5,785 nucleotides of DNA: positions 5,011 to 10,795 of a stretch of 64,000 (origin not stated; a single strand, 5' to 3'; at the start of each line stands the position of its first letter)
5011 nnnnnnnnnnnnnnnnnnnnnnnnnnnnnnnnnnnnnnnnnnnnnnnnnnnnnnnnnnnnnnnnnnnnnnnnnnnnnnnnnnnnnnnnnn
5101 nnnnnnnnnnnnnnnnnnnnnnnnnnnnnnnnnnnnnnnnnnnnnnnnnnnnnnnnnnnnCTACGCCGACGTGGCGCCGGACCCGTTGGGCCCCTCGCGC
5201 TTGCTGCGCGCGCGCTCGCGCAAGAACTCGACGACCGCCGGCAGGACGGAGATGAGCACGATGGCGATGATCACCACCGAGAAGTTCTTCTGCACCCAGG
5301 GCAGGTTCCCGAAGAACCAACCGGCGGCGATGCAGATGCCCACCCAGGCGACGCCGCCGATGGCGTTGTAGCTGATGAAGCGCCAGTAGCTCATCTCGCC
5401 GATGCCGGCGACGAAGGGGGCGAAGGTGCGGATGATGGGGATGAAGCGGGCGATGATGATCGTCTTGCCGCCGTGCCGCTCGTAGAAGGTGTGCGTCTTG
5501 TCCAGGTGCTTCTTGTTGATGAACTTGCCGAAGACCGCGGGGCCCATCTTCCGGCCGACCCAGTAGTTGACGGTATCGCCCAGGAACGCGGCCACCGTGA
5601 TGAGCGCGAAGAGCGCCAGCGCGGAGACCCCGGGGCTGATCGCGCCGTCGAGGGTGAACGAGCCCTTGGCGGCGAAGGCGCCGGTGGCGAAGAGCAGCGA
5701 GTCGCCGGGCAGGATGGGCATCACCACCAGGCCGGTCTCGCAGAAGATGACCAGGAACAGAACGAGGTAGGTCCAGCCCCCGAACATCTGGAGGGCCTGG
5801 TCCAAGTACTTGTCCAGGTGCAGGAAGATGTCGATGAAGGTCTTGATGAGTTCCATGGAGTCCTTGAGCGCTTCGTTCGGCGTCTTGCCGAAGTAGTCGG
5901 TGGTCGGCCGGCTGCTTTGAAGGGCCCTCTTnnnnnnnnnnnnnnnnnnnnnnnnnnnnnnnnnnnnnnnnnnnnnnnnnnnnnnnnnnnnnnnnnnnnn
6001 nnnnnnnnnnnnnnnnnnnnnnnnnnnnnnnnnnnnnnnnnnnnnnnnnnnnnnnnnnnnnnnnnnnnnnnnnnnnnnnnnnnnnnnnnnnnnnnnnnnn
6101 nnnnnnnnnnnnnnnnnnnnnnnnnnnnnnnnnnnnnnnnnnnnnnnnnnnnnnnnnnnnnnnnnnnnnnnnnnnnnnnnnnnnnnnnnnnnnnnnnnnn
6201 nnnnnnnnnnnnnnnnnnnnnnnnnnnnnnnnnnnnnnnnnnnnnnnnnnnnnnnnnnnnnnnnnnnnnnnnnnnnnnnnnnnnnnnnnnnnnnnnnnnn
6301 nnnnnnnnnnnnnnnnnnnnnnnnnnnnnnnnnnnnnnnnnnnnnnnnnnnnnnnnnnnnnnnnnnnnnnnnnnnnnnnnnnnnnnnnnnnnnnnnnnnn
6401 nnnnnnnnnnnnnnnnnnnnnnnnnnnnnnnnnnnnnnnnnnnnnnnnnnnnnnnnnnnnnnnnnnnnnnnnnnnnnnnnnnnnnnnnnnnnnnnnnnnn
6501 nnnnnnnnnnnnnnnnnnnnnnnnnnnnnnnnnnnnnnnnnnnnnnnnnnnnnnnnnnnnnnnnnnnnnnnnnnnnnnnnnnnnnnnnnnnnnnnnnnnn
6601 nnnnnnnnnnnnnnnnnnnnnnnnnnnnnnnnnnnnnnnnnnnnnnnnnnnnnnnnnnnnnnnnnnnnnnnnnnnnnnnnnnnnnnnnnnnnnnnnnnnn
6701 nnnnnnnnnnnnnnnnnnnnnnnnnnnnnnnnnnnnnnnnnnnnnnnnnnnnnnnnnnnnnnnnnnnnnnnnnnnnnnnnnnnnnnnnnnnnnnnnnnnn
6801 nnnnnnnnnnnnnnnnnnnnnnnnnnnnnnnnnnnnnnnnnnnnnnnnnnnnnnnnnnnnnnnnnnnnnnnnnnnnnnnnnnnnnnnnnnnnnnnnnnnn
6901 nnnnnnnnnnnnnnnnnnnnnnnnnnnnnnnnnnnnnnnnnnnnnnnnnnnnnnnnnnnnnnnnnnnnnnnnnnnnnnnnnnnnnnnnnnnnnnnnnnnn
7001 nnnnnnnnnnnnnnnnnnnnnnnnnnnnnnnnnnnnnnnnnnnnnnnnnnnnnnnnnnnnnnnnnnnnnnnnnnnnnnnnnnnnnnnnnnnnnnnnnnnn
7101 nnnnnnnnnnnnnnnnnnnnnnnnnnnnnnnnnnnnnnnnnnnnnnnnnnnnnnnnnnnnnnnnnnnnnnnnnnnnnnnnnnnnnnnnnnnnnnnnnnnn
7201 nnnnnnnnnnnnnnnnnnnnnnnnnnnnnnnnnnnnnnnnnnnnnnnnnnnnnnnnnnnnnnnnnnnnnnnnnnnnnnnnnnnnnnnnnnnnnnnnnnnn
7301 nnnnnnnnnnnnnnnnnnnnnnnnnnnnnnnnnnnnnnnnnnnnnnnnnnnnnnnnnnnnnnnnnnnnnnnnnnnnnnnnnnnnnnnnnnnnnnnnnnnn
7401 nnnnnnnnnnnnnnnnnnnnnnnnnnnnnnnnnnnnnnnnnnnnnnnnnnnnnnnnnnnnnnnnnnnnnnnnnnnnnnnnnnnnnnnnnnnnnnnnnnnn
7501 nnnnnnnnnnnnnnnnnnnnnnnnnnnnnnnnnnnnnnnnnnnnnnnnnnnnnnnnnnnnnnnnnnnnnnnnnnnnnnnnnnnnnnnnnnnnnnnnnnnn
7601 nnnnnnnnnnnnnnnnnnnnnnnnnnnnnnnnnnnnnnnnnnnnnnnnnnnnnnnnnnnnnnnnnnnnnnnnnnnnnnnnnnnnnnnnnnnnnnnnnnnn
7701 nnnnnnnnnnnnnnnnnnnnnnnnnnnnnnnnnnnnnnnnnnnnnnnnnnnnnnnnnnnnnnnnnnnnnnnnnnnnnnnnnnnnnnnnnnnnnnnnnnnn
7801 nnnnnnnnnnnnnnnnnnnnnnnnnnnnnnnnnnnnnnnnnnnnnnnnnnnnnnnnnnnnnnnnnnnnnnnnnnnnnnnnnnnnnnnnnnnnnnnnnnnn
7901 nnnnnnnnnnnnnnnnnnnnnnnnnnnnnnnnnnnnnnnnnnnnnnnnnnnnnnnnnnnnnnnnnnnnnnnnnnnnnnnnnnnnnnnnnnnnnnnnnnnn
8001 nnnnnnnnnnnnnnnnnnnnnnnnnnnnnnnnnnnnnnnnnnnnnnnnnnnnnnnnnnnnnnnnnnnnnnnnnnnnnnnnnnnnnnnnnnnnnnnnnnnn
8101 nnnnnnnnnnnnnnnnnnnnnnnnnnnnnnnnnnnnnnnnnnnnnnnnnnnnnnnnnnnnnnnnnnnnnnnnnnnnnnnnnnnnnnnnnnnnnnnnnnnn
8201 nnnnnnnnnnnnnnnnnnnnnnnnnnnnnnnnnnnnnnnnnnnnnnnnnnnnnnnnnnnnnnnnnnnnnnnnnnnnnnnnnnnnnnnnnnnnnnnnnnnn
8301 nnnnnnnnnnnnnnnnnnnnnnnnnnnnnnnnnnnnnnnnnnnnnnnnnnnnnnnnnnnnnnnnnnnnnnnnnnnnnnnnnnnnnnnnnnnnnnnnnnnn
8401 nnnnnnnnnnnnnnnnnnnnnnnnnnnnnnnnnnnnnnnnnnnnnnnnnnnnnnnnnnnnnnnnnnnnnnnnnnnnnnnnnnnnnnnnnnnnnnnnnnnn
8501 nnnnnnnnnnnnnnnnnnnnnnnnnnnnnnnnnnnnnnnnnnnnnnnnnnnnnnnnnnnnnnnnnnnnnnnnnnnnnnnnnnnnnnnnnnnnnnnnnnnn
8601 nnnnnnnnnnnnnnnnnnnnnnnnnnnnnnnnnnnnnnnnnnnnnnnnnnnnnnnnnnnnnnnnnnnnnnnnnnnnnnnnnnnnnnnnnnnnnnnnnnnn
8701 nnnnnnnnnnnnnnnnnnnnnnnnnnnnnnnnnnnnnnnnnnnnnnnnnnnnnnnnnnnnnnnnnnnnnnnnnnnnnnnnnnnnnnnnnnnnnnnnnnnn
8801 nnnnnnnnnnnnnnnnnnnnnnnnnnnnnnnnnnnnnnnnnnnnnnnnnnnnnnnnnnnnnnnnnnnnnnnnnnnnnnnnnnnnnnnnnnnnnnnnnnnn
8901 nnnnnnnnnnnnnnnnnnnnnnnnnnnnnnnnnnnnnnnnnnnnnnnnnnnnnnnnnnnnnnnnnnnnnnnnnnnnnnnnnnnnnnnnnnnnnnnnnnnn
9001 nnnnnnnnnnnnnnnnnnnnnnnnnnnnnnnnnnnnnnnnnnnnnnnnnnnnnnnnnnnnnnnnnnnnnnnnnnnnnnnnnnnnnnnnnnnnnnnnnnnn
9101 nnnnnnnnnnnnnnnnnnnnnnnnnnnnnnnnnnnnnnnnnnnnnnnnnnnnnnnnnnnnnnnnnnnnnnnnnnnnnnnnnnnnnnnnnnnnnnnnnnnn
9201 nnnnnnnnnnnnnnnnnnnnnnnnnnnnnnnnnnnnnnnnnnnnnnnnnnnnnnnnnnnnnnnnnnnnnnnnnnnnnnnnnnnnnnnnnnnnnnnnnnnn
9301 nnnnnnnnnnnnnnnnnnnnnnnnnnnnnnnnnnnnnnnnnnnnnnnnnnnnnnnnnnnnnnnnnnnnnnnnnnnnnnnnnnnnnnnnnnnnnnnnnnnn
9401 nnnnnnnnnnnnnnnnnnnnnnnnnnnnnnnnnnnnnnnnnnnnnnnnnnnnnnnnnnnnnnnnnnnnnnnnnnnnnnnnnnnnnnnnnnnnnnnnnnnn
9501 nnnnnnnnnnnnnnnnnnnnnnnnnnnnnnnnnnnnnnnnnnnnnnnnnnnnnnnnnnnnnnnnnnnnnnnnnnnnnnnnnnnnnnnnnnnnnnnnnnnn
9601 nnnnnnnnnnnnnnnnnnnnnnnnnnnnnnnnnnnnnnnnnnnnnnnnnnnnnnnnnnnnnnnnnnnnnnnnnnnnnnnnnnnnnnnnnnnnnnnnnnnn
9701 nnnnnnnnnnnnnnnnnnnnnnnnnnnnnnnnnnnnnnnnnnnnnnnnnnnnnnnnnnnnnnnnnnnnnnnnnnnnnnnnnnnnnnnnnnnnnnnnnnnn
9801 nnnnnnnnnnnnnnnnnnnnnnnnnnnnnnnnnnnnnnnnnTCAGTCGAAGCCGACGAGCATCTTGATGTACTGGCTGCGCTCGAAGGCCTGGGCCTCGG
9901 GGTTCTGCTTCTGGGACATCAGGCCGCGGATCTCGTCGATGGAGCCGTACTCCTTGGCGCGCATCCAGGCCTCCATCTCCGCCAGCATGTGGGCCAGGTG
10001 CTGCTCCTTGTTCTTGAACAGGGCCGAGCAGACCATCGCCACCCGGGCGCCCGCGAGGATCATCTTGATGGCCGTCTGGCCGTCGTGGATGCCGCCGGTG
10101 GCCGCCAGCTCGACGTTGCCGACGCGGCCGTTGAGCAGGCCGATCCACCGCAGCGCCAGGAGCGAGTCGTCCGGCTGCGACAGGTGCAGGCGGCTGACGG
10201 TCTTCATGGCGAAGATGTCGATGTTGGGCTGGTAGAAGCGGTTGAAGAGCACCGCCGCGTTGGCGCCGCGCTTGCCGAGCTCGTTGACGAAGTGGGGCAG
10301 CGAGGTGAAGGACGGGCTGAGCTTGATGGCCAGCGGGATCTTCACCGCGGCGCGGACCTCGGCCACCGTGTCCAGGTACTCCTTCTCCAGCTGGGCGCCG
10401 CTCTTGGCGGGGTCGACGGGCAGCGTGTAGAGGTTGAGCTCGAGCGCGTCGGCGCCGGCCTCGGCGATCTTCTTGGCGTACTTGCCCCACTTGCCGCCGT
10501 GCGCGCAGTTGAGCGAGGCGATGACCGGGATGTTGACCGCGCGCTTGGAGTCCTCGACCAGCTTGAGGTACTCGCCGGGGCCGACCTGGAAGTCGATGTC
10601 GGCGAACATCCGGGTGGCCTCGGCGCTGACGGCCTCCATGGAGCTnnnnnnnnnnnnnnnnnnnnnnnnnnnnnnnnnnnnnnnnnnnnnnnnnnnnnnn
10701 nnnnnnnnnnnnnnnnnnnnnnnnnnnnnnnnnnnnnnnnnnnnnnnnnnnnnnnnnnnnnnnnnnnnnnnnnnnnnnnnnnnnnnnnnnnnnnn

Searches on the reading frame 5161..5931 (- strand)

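Call 65: search_protein_families(library=pfam, proteins=[window:5161-5931:-], max_evalue=0.001)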
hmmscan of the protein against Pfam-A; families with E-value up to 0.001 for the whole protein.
window:5161-5931:- (256 aa): 1 family
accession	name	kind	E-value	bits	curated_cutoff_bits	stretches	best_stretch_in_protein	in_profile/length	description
PF09335.16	VTT_dom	-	1.5e-20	74.3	33.9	1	74-205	1-122/123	VTT domain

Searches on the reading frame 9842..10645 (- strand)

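Call 65: search_protein_families(library=pfam, proteins=[window:9842-10645:-], max_evalue=0.001)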
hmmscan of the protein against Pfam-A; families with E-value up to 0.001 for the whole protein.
window:9842-10645:- (267 aa): 1 family
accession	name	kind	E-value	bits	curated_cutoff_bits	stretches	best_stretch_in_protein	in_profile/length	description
PF01180.27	DHO_dh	-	6.6e-11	42.4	27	1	29-227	85-290/291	Dihydroorotate dehydrogenase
